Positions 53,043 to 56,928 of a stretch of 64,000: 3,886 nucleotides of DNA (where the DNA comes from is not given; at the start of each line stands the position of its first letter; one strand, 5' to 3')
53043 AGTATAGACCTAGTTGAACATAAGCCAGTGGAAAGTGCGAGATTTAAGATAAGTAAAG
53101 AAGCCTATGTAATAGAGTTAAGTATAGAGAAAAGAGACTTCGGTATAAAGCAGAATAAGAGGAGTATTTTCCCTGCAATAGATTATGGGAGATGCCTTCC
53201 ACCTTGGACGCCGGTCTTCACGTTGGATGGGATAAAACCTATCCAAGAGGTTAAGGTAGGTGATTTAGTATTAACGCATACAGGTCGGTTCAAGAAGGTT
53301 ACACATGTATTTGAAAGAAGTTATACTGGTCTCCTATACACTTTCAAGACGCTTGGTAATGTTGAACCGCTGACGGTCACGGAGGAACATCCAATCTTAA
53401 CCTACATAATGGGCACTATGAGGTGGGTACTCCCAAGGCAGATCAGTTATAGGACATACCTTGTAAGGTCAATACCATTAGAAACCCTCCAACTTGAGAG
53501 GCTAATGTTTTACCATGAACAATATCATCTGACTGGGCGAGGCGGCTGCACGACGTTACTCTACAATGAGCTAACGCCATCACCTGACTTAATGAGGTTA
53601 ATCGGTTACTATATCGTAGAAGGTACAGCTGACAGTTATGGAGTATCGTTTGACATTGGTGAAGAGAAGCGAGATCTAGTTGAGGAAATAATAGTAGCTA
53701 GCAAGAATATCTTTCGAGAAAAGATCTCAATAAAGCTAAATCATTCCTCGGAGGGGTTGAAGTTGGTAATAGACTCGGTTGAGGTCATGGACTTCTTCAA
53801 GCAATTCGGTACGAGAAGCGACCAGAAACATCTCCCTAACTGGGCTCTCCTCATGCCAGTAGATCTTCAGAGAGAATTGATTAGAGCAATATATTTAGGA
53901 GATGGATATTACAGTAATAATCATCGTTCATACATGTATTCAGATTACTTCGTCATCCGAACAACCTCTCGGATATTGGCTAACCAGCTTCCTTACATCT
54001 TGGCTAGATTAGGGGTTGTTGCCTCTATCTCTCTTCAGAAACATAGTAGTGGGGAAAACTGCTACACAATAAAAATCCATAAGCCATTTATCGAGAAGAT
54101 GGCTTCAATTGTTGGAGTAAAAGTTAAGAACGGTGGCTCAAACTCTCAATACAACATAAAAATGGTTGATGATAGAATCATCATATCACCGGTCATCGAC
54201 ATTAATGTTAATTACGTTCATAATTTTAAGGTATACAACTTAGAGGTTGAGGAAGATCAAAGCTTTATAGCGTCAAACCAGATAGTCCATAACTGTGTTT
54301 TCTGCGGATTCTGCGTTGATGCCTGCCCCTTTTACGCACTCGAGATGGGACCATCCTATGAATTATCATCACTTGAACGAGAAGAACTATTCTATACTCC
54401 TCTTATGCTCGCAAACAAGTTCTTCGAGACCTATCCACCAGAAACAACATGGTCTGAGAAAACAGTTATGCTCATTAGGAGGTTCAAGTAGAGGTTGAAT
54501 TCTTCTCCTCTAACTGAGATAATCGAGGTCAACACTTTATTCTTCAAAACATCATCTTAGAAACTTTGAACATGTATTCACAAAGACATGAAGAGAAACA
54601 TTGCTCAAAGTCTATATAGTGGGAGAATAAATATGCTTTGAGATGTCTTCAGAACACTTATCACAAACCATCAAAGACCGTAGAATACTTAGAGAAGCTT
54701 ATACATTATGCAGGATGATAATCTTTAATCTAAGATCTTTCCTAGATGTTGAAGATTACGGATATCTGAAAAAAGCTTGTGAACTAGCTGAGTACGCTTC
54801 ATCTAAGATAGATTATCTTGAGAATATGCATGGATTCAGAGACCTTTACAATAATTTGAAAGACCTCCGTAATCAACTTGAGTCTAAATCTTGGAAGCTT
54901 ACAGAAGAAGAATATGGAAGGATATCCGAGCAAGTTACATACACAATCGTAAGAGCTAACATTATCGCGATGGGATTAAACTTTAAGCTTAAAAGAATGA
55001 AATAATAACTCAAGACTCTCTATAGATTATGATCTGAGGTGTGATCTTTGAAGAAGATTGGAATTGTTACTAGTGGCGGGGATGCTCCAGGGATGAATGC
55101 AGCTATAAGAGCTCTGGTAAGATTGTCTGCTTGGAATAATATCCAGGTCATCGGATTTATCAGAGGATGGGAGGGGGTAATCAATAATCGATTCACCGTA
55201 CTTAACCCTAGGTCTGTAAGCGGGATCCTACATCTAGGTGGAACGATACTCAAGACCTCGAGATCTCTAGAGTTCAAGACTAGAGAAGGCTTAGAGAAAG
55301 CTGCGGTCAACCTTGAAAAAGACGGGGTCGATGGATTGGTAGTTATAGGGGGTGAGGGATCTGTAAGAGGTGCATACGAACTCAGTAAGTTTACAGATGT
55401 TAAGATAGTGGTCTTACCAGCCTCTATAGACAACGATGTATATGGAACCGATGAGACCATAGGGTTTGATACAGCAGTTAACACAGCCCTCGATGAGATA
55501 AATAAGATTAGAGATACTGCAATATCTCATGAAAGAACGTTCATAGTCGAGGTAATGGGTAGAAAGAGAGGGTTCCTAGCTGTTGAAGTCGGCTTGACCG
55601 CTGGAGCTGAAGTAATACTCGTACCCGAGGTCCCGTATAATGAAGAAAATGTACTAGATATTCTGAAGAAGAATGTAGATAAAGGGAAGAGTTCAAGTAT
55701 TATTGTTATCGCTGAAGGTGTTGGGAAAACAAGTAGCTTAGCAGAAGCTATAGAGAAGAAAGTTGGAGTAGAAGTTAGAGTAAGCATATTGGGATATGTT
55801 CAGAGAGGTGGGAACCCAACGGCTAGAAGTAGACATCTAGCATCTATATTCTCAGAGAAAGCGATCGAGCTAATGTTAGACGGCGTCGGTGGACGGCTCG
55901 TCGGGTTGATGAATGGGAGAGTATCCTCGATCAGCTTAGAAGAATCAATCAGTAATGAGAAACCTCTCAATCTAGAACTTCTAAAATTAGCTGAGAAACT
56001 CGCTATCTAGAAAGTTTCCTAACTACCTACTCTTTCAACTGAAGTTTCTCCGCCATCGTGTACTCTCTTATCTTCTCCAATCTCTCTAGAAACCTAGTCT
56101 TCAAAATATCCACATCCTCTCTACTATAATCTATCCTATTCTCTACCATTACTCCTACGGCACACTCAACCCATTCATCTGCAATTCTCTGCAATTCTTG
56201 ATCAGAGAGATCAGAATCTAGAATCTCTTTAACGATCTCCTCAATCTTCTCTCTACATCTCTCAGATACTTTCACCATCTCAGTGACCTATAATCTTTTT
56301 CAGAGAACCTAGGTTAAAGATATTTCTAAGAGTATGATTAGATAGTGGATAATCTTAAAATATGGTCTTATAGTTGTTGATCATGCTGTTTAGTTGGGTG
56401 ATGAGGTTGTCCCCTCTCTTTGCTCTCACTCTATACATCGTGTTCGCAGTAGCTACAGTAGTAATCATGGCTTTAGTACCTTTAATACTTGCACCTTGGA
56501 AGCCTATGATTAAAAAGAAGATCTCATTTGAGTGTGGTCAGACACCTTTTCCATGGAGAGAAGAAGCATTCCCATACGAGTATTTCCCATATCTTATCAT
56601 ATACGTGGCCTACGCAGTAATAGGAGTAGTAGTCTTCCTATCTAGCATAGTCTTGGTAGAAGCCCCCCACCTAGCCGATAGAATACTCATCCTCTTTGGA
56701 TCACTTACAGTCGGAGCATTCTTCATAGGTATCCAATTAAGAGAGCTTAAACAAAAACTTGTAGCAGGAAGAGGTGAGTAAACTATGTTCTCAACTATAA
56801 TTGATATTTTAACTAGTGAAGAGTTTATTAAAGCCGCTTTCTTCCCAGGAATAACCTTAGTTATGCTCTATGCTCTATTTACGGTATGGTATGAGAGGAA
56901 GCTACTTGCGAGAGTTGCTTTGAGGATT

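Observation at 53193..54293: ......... intein inside the NuoI (complex I ferredoxin) subunit, placed immediately before the first Cys of the second [4Fe-4S] motif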

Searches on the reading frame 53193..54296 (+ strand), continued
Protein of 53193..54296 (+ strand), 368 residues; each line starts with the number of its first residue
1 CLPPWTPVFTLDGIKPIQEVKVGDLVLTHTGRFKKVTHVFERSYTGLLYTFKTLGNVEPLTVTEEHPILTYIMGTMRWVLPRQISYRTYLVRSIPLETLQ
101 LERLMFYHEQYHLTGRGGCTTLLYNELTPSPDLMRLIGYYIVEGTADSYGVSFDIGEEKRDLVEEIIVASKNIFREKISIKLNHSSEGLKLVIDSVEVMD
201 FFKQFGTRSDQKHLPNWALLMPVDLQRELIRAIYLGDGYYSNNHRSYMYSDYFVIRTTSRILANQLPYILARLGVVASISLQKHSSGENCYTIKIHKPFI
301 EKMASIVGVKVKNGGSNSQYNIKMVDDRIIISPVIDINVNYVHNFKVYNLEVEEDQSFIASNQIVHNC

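Call 21: search_solved_structures(query=window:53193-54296:+, max_evalue=0.01, show_alignments=2)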
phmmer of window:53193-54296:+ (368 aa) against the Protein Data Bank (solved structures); distinct sequences matched with E-value up to 0.01: 3.
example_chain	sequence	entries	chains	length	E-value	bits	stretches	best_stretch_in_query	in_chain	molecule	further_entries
7qsu_A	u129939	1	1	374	2.2e-07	33.2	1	131-335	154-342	V-ATPase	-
2cw7_A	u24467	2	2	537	0.0048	18.9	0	133-300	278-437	Endonuclease PI-PkoII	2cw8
6qaz_A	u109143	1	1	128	0.0061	18.6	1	6-70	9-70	cyanophage-like gp41-1 intein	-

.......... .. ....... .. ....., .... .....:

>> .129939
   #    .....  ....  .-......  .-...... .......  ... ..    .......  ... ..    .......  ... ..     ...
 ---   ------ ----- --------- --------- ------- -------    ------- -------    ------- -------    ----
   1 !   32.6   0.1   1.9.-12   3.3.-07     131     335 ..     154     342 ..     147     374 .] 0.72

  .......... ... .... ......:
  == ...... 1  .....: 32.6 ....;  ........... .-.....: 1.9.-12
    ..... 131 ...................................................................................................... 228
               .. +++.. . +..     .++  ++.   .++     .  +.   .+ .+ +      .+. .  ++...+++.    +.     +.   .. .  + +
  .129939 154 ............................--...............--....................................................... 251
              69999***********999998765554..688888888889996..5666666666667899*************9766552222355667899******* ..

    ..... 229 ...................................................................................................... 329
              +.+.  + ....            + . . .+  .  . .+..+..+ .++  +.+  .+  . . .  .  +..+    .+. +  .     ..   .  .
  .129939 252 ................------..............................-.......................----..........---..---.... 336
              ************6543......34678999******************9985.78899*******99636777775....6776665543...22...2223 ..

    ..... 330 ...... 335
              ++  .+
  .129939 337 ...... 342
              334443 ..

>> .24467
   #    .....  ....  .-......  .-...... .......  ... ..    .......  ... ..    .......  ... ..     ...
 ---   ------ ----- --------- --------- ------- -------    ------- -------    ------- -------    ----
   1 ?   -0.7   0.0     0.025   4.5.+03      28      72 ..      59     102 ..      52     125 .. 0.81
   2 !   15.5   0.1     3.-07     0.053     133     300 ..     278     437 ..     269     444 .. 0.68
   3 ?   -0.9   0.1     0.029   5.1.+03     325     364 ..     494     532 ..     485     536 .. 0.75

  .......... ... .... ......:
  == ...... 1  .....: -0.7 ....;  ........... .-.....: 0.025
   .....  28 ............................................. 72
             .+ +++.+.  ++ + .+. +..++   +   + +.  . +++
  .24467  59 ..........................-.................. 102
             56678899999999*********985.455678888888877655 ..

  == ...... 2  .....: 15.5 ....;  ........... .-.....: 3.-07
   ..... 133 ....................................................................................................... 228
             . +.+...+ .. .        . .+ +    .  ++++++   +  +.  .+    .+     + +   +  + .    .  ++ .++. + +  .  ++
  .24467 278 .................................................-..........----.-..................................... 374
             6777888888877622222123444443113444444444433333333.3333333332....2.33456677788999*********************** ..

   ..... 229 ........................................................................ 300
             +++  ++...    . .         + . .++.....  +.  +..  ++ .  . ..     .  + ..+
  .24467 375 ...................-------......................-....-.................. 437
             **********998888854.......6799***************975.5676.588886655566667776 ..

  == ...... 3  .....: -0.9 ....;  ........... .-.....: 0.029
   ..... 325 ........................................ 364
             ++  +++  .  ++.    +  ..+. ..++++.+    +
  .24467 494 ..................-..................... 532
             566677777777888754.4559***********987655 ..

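Call 24: list_cluster_members(proteins=[P0198, P0135, P0172, P0136, P0128, P0122, P0163, P0006, P0001, P0212])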
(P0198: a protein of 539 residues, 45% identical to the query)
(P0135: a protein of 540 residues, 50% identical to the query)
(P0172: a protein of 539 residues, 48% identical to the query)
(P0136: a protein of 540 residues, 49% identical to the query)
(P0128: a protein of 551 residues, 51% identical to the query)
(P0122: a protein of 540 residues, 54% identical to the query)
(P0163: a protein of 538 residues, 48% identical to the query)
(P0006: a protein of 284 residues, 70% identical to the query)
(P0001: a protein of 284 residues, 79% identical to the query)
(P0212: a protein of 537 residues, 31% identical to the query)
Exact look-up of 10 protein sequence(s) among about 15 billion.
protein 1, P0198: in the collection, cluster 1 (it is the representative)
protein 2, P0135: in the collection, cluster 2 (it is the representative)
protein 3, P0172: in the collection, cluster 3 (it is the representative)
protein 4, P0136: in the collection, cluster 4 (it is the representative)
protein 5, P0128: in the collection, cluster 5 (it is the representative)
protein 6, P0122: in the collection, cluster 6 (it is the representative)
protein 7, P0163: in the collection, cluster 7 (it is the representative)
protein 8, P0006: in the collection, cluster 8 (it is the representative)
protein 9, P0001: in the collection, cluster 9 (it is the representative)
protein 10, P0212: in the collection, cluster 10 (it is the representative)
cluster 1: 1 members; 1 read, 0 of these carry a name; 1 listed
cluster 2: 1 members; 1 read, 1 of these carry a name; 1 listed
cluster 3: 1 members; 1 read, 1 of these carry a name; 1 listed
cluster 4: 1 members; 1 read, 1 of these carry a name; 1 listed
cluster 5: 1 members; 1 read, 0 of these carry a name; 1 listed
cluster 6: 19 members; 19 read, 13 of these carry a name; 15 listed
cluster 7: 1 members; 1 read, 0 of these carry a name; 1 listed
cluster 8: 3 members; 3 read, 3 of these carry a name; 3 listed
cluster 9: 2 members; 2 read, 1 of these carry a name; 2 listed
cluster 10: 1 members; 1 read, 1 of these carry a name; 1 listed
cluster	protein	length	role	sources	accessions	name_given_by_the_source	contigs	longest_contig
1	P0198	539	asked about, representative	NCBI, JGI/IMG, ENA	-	-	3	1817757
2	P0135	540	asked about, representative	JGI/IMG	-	formate hydrogenlyase subunit 6/NADH:ubiquinone oxidoreductase subunit I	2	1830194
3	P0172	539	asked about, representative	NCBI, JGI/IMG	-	formate hydrogenlyase subunit 6/NADH:ubiquinone oxidoreductase subunit I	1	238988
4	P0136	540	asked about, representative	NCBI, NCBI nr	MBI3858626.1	MAG: 4Fe-4S binding protein [Thaumarchaeota archaeon] | 4Fe-4S binding protein [Nitrososphaerota archaeon]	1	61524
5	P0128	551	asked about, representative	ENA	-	-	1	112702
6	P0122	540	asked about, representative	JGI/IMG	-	-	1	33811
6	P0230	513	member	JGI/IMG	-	formate hydrogenlyase subunit 6/NADH:ubiquinone oxidoreductase subunit I/CRP-like ...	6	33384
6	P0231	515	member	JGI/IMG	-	formate hydrogenlyase subunit 6/NADH:ubiquinone oxidoreductase subunit I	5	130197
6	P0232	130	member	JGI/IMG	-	ferredoxin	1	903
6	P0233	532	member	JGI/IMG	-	formate hydrogenlyase subunit 6/NADH:ubiquinone oxidoreductase subunit I/CRP-like ...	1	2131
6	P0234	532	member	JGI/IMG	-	formate hydrogenlyase subunit 6/NADH:ubiquinone oxidoreductase subunit I/CRP-like ...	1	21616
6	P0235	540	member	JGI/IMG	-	formate hydrogenlyase subunit 6/NADH:ubiquinone oxidoreductase subunit I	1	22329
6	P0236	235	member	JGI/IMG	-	ferredoxin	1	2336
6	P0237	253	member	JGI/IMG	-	ferredoxin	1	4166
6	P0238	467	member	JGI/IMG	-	intein/homing endonuclease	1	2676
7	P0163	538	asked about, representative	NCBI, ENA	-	-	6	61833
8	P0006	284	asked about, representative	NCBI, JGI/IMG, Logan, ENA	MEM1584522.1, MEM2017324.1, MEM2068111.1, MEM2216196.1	MAG: 4Fe-4S binding protein [Nitrososphaerota archaeon]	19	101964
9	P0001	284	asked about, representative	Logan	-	-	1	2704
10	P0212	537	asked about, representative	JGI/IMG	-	formate hydrogenlyase subunit 6/NADH:ubiquinone oxidoreductase subunit I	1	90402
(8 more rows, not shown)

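Call 29: find_related_loci(query=A3, collection=genome_contigs, flank=6000)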
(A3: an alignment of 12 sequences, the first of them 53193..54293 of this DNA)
Query A3 (367 aa) in genome_contigs; peptide patterns used: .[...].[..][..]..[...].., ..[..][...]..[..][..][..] (x = any residue, [..] = any of these).
156 stretches matched a pattern; 108 encode a relative of the query (tblastn E <= 1e-3); the best 80 are kept; 80 distinct loci.
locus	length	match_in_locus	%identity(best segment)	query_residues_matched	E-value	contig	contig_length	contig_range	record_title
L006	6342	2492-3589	51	1-367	9e-125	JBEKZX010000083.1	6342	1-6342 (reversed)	MAG: Conexivisphaerales archaeon isolate SPRUCE 7 SPRUCE_7_83, whole genome shotgun sequence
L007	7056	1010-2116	51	1-367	5e-123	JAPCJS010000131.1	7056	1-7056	MAG: Thaumarchaeota archaeon isolate AcS4-109 k141_1609115_length_7056_cov_21.7662, whole genome shotgun sequence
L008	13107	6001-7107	49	1-367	9e-120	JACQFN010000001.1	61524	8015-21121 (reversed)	MAG: Thaumarchaeota archaeon isolate NC_groundwater_1048_Pr1_S-0.65um_58_13 Montesol18_Sp65_coassembly_scaffold_98752, w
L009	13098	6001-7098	50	1-367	1e-116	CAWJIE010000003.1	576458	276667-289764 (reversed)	MAG: uncultured Nitrososphaerota archaeon isolate MFD03726.bin.2.165 genome assembly, contig: contig_34448, whole genome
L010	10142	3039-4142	49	1-367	3e-113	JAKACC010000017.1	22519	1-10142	MAG: archaeon isolate WH2.bin77 NODE_3843_length_22519_cov_2.243033, whole genome shotgun sequence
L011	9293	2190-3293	49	1-367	3e-113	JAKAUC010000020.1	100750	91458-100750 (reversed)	MAG: archaeon isolate YP3.bin16 NODE_235_length_100750_cov_13.2023, whole genome shotgun sequence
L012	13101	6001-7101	48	1-367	2e-112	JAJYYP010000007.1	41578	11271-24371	MAG: archaeon isolate FK4.bin31 NODE_868_length_41578_cov_26.393790, whole genome shotgun sequence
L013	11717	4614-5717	49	1-367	1e-110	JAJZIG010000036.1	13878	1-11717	MAG: archaeon isolate LSA3.bin14 NODE_7184_length_13878_cov_1.248564, whole genome shotgun sequence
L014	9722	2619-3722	49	1-367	1e-110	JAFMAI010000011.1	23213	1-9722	MAG: Nitrososphaerota archaeon isolate FK2_bin.173 NODE_11_length_23213_cov_33.141598, whole genome shotgun sequence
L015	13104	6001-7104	49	1-367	1e-110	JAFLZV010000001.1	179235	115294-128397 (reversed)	MAG: Nitrososphaerota archaeon isolate FK5_bin.27 NODE_1_length_179235_cov_26.318708, whole genome shotgun sequence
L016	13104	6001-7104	45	1-367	8e-108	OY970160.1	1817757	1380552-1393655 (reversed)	MAG: uncultured Nitrososphaerales archaeon isolate MFD09222.bin.1.114 genome assembly, chromosome: 1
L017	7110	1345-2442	46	1-367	2e-103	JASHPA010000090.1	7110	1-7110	MAG: Nitrososphaerales archaeon isolate JOPF037 JOPF_AWAY_contig_704325, whole genome shotgun sequence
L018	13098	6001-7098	43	1-367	3e-96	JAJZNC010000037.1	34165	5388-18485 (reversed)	MAG: archaeon isolate MAS3.bin69 NODE_2338_length_34165_cov_1.721458, whole genome shotgun sequence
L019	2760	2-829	51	91-367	4e-91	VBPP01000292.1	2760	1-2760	MAG: Thaumarchaeota archaeon isolate TA_13 14_1009_12_30cm_scaffold_43710, whole genome shotgun sequence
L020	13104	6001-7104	47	1-367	3e-110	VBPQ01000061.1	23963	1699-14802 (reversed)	MAG: Thaumarchaeota archaeon isolate TA_14 14_1009_16_40cm_scaffold_7890, whole genome shotgun sequence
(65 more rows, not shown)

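Call 48: predict_structure(alignment_id=A4)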
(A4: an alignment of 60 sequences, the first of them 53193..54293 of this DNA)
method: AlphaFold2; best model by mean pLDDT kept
length: 367 residues; sequences in the alignment: 60
mean_pLDDT: 93.9   pTM: 0.91
mean pLDDT of the five models: 93.9, 93.7, 93.0, 92.7, 92.5
residues with pLDDT >= 90: 316; 70-90: 37; 50-70: 14; < 50: 0
segments of 3 or more residues with pLDDT < 50: none
pLDDT, mean of each block of 10 residues (from residue 1): 97 96 98 98 98 97 98 97 98 95 92 81 95 98 95 93 95 95 90 96 96 95 98 96 72 95 97 97 92 94 95 66 94 98 98 97 97
secondary structure, 60 per line:
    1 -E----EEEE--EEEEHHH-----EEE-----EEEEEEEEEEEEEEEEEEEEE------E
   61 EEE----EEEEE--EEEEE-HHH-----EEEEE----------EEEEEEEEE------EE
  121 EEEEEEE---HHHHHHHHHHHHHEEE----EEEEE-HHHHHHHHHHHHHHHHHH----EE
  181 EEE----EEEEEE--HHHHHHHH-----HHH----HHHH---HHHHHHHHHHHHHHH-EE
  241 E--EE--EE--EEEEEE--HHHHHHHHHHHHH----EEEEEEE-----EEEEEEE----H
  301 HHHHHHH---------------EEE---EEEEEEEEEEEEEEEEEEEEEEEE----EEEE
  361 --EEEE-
elements in order: E7-10 E13-16 E25-27 E33-53 E60-63 E68-72 E75-79 E89-93 E104-112 E119-127 H131-143 E144-146 E151-155 H157-174 E179-183 E188-193 H196-203 H216-219 H223-237 E239-241 E252-257 H260-272 E277-283 E289-295 H300-307 E323-325 E329-352 E357-360 E363-366

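Call 51: fold_search(model_id=the predicted structure, library=pdb)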
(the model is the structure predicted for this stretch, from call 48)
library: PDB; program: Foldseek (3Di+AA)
matches with E <= 10: 890; with E <= 0.001: 92
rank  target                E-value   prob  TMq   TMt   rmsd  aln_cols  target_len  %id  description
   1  7qsu                  2.2e-22  1.00  0.73  0.74   5.8       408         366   20  Crystal structure of homing endonuclease-associated TliVMA intein (C1A, d333-339) (released 2022-03-30)
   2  7qss                  6.7e-21  1.00  0.77  0.66   5.3       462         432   17  Crystal structure of homing endonuclease-associated TliVMA intein (C1A) (released 2022-03-30)
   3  1vde_A                1.6e-18  1.00  0.56  0.49  18.8       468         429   14  PI-SCEI, A HOMING ENDONUCLEASE WITH PROTEIN SPLICING ACTIVITY (released 1998-04-08)
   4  1ef0_A                3.6e-18  1.00  0.55  0.49  19.1       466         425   13  CRYSTAL STRUCTURE OF PI-SCEI MINIPRECURSOR (released 2000-06-07)
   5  1vde_B                5.9e-18  1.00  0.57  0.50  19.4       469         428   13  PI-SCEI, A HOMING ENDONUCLEASE WITH PROTEIN SPLICING ACTIVITY (released 1998-04-08)
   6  7qst                  1.8e-17  1.00  0.65  0.66   7.4       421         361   17  Crystal structure of homing endonuclease-associated PhoVMA intein (C1A) (released 2022-03-30)
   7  1jva_B                1.9e-17  1.00  0.55  0.48  20.2       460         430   12  CRYSTAL STRUCTURE OF THE VMA1-DERIVED ENDONUCLEASE BEARING THE N AND C EXTEIN PROPEPTIDES (released 2002-08-29)
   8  1dfa                  2.5e-16  1.00  0.54  0.50  20.0       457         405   13  CRYSTAL STRUCTURE OF PI-SCEI IN C2 SPACE GROUP (released 1999-12-08)
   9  1ef0_B                2.8e-16  1.00  0.54  0.51  21.1       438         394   13  CRYSTAL STRUCTURE OF PI-SCEI MINIPRECURSOR (released 2000-06-07)
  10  1jva_A                3.6e-16  1.00  0.55  0.49  20.2       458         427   12  CRYSTAL STRUCTURE OF THE VMA1-DERIVED ENDONUCLEASE BEARING THE N AND C EXTEIN PROPEPTIDES (released 2002-08-29)
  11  2cw7                  4.8e-16  1.00  0.69  0.49   8.9       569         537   13  Crystal structure of intein homing endonuclease II (released 2006-04-18)
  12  1um2_B                5.3e-16  1.00  0.55  0.49  20.4       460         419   13  Crystal Structure of the Vma1-Derived Endonuclease with the Ligated Extein Segment (released 2004-09-22)
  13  1lws_A                6.6e-16  1.00  0.53  0.47  20.4       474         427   14  Crystal structure of the intein homing endonuclease PI-SceI bound to its recognition sequence (released 2002-09-27)
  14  1um2_A                1.8e-15  1.00  0.54  0.49  20.4       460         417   14  Crystal Structure of the Vma1-Derived Endonuclease with the Ligated Extein Segment (released 2004-09-22)
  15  1lwt_A                7.8e-15  1.00  0.52  0.44  20.7       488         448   13  Crystal structure of the intein homing endonuclease PI-SceI bound to its substrate DNA (Ca2+ free) (released 2002-09-27)
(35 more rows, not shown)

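Call 68: find_related_loci(query=A3, collection=viral_contigs, flank=5000)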
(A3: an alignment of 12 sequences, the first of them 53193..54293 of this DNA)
Query A3 (367 aa) in viral_contigs; peptide patterns used: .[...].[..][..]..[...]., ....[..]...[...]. (x = any residue, [..] = any of these).
9 stretches matched a pattern, but none encodes a relative of the query by tblastn (E <= 1e-3).

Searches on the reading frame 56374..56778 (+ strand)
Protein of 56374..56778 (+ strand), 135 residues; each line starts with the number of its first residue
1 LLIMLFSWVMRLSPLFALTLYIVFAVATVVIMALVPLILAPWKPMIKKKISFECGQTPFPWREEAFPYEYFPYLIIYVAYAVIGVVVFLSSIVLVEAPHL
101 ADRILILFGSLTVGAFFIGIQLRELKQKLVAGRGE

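Call 33: search_protein_families(library=pfam, proteins=[window:56374-56778:+], max_evalue=0.001)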
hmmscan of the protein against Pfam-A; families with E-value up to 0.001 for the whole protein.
window:56374-56778:+ (135 aa): 1 family
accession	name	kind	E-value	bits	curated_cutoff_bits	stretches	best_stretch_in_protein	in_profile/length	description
PF00507.24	Oxidored_q4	-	5.6e-07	30.1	23.3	1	30-117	2-90/99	NADH-ubiquinone/plastoquinone oxidoreductase, chain 3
